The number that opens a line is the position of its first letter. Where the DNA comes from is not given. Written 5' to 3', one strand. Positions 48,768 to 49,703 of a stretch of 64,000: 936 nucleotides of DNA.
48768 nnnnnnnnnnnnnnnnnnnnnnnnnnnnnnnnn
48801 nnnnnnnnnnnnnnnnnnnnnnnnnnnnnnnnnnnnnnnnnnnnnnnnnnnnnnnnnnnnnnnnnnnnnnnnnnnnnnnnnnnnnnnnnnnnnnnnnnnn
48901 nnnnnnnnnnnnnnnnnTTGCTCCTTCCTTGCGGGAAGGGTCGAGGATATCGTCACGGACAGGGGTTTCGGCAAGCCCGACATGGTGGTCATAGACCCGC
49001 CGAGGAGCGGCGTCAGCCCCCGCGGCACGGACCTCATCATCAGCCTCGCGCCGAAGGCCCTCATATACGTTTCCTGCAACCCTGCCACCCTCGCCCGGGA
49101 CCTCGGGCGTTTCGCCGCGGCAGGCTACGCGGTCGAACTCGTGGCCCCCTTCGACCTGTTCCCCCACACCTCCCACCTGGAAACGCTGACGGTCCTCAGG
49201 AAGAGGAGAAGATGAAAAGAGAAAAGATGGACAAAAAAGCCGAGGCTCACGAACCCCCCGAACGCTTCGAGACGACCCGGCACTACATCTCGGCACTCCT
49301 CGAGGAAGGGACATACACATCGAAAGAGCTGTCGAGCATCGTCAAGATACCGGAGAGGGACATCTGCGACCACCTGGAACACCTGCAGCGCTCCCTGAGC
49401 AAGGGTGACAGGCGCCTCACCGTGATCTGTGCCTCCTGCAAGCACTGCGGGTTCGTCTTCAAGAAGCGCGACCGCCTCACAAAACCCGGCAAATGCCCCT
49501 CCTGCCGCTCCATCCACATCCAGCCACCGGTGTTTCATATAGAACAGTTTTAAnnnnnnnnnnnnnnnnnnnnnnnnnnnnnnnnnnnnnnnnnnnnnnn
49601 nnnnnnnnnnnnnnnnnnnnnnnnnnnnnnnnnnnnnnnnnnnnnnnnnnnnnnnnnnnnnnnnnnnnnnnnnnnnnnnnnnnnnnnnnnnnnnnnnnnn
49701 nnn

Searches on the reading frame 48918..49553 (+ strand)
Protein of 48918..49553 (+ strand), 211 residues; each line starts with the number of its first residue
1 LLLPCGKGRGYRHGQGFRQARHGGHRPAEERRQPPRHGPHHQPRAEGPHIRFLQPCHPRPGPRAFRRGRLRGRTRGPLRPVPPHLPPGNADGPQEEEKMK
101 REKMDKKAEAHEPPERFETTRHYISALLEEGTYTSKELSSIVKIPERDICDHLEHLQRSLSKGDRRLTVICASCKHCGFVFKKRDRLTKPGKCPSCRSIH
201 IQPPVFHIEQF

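Call 61: search_protein_families(library=pfam, proteins=[window:48918-49553:+], max_evalue=0.001)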
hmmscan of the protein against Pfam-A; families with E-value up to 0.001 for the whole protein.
window:48918-49553:+ (211 aa): 2 families
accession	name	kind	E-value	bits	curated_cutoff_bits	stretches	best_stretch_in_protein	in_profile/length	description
PF21476.4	PF0610-like_N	-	9.7e-13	48.6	33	1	119-167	1-49/50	PF0610-like, N-terminal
PF23470.1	Zn_ribbon_PF0610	-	2.5e-07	30.8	26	1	172-210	2-38/39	PF0610 rubredoxin-like zinc beta-ribbon domain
